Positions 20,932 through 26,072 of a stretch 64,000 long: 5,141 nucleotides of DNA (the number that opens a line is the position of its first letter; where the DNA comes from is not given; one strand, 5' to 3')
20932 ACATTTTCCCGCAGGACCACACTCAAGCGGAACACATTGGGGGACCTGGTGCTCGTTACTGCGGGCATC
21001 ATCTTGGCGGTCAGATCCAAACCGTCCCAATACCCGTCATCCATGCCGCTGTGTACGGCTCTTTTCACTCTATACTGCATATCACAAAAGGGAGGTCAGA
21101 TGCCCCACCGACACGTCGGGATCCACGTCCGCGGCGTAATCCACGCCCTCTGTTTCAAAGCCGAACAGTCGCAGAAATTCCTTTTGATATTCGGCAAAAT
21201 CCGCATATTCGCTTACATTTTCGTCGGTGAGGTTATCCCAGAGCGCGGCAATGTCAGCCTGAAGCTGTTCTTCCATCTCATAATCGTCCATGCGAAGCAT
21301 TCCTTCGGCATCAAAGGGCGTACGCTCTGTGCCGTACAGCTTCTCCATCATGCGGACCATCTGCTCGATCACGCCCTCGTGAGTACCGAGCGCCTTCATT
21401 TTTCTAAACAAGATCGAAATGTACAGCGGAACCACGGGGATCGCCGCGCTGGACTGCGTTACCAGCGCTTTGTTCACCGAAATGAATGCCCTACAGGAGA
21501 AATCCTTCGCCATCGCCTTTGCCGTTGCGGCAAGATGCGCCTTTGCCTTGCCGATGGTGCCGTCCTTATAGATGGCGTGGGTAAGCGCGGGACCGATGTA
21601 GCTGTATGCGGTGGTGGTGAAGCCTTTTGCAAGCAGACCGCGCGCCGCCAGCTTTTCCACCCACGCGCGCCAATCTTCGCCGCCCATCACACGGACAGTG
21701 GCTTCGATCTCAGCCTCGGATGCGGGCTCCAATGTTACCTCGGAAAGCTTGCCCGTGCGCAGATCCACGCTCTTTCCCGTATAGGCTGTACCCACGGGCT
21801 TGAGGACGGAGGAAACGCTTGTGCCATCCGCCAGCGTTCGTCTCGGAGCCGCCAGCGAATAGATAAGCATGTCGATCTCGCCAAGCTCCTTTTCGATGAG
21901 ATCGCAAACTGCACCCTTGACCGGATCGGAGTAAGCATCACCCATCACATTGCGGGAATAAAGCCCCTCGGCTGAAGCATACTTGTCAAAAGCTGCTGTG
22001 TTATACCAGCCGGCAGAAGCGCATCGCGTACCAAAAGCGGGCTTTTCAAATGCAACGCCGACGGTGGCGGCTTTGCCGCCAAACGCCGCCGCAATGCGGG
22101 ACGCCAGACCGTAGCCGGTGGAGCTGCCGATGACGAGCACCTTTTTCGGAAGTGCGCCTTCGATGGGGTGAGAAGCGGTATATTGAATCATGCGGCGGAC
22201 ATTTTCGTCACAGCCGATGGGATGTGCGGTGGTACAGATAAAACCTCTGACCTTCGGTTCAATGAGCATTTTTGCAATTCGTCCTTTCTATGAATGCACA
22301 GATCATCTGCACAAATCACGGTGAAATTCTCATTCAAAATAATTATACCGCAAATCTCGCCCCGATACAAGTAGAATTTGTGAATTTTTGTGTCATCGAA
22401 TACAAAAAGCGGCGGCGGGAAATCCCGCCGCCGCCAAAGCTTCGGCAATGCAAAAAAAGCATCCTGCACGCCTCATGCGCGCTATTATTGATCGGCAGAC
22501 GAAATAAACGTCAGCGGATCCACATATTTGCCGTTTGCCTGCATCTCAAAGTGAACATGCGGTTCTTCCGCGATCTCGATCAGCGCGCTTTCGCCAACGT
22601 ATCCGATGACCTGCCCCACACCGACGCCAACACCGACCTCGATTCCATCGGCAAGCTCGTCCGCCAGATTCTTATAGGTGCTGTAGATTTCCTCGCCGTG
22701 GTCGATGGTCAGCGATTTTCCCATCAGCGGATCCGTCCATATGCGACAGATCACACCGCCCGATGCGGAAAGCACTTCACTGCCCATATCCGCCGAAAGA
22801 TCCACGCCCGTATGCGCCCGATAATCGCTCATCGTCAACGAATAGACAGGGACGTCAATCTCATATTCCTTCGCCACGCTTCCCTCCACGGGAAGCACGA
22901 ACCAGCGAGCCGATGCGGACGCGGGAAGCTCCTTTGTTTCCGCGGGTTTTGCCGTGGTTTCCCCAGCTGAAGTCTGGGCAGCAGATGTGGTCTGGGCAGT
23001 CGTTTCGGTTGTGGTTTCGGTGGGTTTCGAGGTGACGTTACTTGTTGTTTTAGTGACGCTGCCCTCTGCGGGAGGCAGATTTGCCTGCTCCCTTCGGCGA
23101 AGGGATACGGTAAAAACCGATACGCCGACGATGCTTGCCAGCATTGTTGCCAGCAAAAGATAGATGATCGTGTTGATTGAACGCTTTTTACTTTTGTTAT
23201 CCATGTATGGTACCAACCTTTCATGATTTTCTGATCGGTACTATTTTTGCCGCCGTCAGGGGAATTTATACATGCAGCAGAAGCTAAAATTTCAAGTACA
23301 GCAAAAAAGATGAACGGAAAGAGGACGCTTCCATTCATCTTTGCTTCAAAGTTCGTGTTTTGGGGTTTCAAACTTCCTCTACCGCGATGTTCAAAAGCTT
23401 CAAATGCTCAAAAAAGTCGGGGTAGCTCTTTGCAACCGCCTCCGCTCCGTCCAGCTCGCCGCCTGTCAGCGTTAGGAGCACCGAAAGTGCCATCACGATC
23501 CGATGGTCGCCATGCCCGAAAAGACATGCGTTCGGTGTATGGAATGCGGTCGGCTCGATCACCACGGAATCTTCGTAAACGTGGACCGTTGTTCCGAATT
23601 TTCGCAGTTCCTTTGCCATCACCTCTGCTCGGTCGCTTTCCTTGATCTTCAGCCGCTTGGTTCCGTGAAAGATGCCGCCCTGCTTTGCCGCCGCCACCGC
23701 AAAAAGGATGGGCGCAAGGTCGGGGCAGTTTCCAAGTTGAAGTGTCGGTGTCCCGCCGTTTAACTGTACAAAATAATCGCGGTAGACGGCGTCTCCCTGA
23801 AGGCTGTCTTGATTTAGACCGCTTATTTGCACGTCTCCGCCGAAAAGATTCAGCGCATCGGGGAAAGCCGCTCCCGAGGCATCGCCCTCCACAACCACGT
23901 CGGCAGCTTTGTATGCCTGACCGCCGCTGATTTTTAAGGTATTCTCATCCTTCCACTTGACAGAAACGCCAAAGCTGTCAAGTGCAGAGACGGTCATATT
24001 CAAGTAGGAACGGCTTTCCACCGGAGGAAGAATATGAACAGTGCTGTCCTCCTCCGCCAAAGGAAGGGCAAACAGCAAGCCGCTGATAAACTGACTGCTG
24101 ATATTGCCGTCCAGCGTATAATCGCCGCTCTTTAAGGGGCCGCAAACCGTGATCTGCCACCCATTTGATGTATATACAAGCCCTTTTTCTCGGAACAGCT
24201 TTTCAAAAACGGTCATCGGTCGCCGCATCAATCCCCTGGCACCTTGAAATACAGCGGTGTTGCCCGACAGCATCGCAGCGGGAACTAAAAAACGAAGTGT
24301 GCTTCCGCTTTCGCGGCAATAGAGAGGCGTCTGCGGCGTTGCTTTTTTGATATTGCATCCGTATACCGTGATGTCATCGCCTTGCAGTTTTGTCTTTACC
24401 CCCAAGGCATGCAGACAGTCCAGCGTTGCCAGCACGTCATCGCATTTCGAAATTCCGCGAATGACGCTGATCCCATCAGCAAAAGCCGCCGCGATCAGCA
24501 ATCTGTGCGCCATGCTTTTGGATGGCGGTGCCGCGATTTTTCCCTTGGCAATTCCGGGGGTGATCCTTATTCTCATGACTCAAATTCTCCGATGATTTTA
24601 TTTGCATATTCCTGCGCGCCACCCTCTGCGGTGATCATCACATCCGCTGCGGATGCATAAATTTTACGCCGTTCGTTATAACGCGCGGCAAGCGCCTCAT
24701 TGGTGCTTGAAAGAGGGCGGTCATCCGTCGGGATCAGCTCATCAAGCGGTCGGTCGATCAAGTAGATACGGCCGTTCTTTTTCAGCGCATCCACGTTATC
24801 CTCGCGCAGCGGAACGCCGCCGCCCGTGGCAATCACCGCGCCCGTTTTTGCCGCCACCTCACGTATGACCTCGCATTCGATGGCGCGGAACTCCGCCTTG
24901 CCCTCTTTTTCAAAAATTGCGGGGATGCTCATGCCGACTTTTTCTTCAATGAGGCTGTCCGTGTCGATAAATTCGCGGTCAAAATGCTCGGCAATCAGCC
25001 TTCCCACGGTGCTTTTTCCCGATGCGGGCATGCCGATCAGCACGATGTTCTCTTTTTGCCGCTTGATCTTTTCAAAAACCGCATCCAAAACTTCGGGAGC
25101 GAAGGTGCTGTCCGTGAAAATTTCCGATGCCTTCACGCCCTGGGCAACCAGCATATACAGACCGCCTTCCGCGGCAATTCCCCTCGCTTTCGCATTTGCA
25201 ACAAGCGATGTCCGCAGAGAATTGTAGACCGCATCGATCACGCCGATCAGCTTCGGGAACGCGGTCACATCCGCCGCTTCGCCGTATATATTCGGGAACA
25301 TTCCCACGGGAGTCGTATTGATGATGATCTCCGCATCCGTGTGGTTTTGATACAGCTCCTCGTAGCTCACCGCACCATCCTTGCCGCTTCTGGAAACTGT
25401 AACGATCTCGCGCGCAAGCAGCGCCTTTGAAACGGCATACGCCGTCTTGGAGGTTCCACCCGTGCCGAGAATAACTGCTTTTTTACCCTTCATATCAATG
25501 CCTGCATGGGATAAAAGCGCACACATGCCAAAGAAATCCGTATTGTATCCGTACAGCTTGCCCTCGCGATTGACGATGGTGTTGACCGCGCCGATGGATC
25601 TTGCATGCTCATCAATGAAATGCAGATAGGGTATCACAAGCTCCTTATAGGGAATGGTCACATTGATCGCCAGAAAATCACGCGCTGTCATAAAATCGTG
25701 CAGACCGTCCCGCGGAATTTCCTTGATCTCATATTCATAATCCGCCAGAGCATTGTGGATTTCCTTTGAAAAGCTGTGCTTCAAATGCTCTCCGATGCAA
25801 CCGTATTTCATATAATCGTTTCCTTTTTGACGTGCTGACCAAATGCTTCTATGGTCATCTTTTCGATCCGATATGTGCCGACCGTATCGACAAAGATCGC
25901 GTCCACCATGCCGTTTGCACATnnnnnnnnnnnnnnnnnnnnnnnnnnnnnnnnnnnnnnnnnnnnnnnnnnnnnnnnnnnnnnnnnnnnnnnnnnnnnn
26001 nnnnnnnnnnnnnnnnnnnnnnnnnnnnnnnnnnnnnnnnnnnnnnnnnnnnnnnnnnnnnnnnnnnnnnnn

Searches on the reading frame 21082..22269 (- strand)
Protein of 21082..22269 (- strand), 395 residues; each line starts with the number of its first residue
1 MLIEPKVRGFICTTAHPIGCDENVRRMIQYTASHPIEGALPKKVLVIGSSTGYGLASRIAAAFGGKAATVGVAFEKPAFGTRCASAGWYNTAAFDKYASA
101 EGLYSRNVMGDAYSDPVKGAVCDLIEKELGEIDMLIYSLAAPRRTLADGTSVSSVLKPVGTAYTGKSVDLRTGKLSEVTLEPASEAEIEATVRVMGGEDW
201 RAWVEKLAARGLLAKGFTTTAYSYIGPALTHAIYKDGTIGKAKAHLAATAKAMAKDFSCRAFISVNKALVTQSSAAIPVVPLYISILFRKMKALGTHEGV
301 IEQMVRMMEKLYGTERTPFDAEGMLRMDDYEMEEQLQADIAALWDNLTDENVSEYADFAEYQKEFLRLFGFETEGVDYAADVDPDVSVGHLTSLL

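Call 37: search_protein_families(library=pfam, proteins=[window:21082-22269:-])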
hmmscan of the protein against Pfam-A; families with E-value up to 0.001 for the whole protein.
window:21082-22269:- (395 aa): 3 families
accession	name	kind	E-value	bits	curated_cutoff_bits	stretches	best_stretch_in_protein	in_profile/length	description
PF12241.14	Enoyl_reductase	-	1.1e-96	323.3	22.1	1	82-312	1-236/236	Trans-2-enoyl-CoA reductase catalytic region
PF12242.14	Eno-Rase_NADH_b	-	5.2e-34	116.3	23.4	1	3-78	2-77/79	NAD(P)H binding domain of trans-2-enoyl-CoA reductase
PF07055.18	Eno-Rase_FAD_bd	-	3.9e-25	88.4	25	1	319-382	1-64/64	Enoyl reductase FAD binding domain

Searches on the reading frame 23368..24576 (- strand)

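Call 37: search_protein_families(library=pfam, proteins=[window:23368-24576:-])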
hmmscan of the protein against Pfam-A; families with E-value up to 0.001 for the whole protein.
window:23368-24576:- (402 aa): 1 family
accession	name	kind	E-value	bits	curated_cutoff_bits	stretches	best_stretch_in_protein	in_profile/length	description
PF00275.25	EPSP_synthase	-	1.3e-64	219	22.8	1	11-392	8-417/417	EPSP synthase (3-phosphoshikimate 1-carboxyvinyltransferase)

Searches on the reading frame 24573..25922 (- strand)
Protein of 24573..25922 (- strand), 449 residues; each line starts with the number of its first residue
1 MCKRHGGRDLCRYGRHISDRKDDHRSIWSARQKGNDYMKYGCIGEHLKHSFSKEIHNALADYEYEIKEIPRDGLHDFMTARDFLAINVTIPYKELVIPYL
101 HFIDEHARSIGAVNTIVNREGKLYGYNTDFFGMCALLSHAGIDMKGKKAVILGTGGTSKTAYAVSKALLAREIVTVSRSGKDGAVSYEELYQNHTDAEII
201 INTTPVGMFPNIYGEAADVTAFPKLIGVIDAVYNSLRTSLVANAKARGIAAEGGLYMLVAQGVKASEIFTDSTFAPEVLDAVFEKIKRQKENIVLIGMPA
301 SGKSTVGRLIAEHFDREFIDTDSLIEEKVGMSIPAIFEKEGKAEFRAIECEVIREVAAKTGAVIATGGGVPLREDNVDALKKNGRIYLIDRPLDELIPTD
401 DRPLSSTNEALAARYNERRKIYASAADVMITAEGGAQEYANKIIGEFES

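Call 37: search_protein_families(library=pfam, proteins=[window:24573-25922:-])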
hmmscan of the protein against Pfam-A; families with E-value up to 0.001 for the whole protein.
window:24573-25922:- (449 aa): 4 families
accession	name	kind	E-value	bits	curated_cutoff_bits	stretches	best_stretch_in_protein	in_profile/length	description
PF01202.28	SKI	-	2.1e-39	135.6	22.1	1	300-444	2-155/159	Shikimate kinase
PF08501.16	Shikimate_dh_N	-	1e-15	58.2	27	1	43-116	2-83/83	Shikimate dehydrogenase substrate binding domain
PF13238.12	AAA_18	-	0.00029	21.7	29.4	1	293-419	1-112/128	AAA domain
PF13671.12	AAA_33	-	0.00038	21.2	27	1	293-336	2-45/143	AAA domain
